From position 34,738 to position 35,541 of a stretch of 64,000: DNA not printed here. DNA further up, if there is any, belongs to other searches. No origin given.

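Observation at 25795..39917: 14.1-kb tRNA-Val-integrated element with a phage-satellite (PICI-like) gene set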

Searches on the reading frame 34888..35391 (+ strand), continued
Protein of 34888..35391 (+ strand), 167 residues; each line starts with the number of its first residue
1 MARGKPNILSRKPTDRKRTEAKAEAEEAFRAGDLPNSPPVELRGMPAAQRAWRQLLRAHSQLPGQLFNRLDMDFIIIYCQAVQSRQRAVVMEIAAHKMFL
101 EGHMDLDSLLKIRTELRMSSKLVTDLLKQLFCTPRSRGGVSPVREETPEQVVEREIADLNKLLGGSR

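Call 55: search_protein_families(library=phrogs, proteins=[L086:3258-4538:+, L086:4645-5292:+, L086:5341-5745:+, L086:6758-9406:+, L086:9419-10351:+, L086:10812-12029:-, L087:10919-11503:+, L087:11747-12259:+, L087:12270-12767:+, L087:8006-9031:+], max_evalue=0.01)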
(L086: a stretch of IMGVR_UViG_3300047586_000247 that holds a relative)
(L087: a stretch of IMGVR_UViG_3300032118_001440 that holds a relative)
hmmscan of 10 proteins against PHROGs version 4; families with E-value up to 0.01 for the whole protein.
L086:3258-4538:+ (426 aa): 4 families
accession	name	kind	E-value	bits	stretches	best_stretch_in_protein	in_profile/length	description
phrog_10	-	head and packaging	6.8e-54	185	1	1-425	263-635/752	major head protein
phrog_15928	-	head and packaging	1e-22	82.1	1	237-422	8-175/185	major head protein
phrog_17162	-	unknown function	1.2e-15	58.5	1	344-423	2-80/85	-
phrog_617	-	head and packaging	1.5e-12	48.2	1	206-385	408-577/626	major head protein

L086:4645-5292:+ (215 aa): 0 families

L086:5341-5745:+ (134 aa): 0 families

L086:6758-9406:+ (882 aa): 30 families (the best 25 are shown)
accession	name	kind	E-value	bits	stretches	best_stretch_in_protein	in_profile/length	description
phrog_5493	-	tail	4.3e-60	205.1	2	33-493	422-873/1102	tail length tape measure protein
phrog_24198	-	unknown function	3.8e-39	136.1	4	566-822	3-251/350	-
phrog_1272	-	tail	1.1e-35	123.8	2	121-720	424-991/1606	tail length tape measure protein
phrog_4372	-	tail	2.8e-31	108.9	5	274-424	1105-1256/1681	tail length tape measure protein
phrog_13338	-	unknown function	1.4e-29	104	1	29-404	12-318/903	-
phrog_1204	-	tail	3.4e-29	102.4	4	177-428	731-970/1483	tail protein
phrog_8462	-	tail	2e-26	93.9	1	24-521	16-462/672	tail length tape measure protein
phrog_2276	-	tail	1.7e-25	90.8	1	30-326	49-348/673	tail length tape measure protein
phrog_8125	-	tail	1.8e-20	74.5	1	31-419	43-387/578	tail length tape measure protein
phrog_33680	-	unknown function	6.2e-20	71.9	1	31-245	275-478/726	-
phrog_9483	-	tail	2.7e-18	66.9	1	31-324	14-306/657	tail length tape measure protein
phrog_4200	-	tail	3.9e-18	66.3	3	568-815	330-552/732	tail length tape measure protein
phrog_58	-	tail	9.6e-18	65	2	437-848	602-1008/1544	tail length tape measure protein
phrog_2854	-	tail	1.1e-16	61.7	1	35-330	26-279/855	tail length tape measure protein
phrog_9570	-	tail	2.9e-16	60.5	1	14-349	27-318/689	tail length tape measure protein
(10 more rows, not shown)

L086:9419-10351:+ (310 aa): 0 families

L086:10812-12029:- (405 aa): 0 families

L087:10919-11503:+ (194 aa): 0 families

L087:11747-12259:+ (170 aa): 11 families
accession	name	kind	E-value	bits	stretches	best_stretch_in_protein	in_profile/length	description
phrog_80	-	head and packaging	1.6e-47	164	1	23-169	231-377/607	head maturation protease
phrog_9644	-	head and packaging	1e-18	68.8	1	28-168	163-304/341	head maturation protease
phrog_13042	-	head and packaging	4.1e-18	66.6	1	46-169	47-173/386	major head protein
phrog_2263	-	head and packaging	1.8e-17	64.5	1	28-168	39-174/551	major head protein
phrog_7053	-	head and packaging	3.3e-14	54.2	1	28-167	44-186/390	head maturation protease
phrog_36211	-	head and packaging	1.5e-12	48.3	1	47-168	41-162/378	head maturation protease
phrog_3244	-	head and packaging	3.5e-11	44.4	1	31-169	36-179/326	head maturation protease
phrog_37668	-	head and packaging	5.7e-10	39.8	1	29-169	22-165/313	head maturation protease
phrog_617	-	head and packaging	5e-09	36.6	1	66-168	62-159/626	major head protein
phrog_10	-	head and packaging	1.9e-07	31.5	1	19-139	13-137/752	major head protein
phrog_3270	-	head and packaging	0.0014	18.3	1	51-168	24-127/603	head maturation protease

L087:12270-12767:+ (165 aa): 0 families

L087:8006-9031:+ (341 aa): 0 families

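Call 77: search_protein_representatives(alignment_id=A1)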
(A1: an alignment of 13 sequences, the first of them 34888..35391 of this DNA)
Query: 13 sequences, 168 profile positions. Proteins with E-value up to 0.001 (for the whole library): 122; up to 1e-10: 53; up to 1e-30: 7. The best 122 are listed.
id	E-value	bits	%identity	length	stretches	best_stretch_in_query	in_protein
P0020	2.4e-64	232.0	-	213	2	1-109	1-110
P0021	2.0e-59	216.1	-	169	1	1-166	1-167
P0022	1.0e-50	187.7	-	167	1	1-167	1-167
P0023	6.6e-45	168.8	-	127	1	37-161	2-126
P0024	1.3e-44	167.8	-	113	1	56-165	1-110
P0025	4.0e-42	159.7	-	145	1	25-166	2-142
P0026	1.2e-37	145.2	-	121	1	1-115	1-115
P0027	5.5e-22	94.2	-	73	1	97-166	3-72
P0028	1.1e-19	86.8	-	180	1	3-161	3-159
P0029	4.0e-19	84.9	-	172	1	5-157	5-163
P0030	2.2e-18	82.5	-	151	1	104-166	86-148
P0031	3.2e-18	82.0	-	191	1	3-148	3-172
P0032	8.1e-18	80.7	-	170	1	4-167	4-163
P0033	1.4e-17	79.9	-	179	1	1-161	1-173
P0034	1.1e-15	73.8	-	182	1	1-151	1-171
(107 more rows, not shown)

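Call 80: search_protein_families(library=pfam, alignment_id=A4, max_evalue=0.001)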
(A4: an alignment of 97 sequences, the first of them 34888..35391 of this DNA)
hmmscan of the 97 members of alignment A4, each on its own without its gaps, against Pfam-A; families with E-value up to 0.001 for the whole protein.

A. member 1, window:34888-35391:+ (167 aa): 0 families

B. families by the number of members that match (of 97 scanned): 2 families
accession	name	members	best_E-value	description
PF05119.17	Terminase_4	31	4.3e-17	Phage terminase, small subunit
PF05615.18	THOC7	1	0.00069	Tho complex subunit 7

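Call 85: search_protein_families(library=ncbifam, proteins=[window:34888-35391:+], max_evalue=0.01)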
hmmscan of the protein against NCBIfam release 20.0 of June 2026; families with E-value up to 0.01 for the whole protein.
window:34888-35391:+ (167 aa): 0 families

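Call 103: find_related_loci(query=L086:3258-4538:+, collection=viral_contigs, flank=10000)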
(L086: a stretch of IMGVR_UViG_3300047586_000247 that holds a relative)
Query L086:3258-4538:+ (426 aa) in viral_contigs; peptide patterns used: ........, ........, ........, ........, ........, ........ (x = any residue, [..] = any of these).
16 stretches matched a pattern; 16 encode a relative of the query (tblastn E <= 1e-3); 16 distinct loci.
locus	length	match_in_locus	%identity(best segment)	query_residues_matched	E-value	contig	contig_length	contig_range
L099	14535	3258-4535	100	1-426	0e+0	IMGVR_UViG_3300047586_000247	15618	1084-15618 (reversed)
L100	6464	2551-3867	56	1-425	1e-158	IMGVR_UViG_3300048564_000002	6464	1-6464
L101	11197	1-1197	57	38-425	2e-147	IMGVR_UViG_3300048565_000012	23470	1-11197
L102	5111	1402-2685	53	5-426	5e-144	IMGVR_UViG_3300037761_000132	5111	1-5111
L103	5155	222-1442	54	4-426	1e-142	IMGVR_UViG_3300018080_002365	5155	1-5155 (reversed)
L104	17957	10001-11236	51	1-426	1e-140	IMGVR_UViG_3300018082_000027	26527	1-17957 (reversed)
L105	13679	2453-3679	51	3-425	7e-140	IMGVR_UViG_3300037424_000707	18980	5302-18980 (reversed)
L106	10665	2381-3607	51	3-425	1e-138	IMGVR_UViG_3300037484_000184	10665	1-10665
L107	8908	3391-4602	49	5-426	2e-125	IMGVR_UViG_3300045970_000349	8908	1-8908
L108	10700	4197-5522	49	1-426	9e-119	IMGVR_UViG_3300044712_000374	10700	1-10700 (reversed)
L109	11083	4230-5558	47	1-426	2e-117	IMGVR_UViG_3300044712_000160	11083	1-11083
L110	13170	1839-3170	44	3-425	1e-115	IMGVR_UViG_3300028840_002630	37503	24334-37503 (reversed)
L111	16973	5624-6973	44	3-424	4e-107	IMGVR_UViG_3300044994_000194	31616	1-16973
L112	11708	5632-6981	44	3-424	9e-107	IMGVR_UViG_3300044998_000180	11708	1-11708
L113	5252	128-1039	50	122-426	3e-98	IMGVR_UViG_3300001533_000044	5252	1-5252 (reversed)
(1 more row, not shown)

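Call 111: search_dna_similar(query=L088:4369-5910:+, collection=phages, mode=protein, max_evalue=0.001, max_rows=10)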
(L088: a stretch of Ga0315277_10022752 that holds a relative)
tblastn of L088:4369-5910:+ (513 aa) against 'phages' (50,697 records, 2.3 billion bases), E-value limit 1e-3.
No match.

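Call 112: search_solved_structures(query=L088:4369-5910:+, max_evalue=1)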
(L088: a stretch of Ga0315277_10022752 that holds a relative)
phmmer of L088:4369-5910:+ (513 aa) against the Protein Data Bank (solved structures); distinct sequences matched with E-value up to 1: 2.
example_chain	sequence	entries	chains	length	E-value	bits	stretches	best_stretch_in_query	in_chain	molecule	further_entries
9ytd_H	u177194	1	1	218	0.37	12.4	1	286-348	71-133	vAB66 heavy chain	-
9rce_H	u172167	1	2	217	0.41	12.3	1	87-175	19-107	Peptidoglycan-binding protein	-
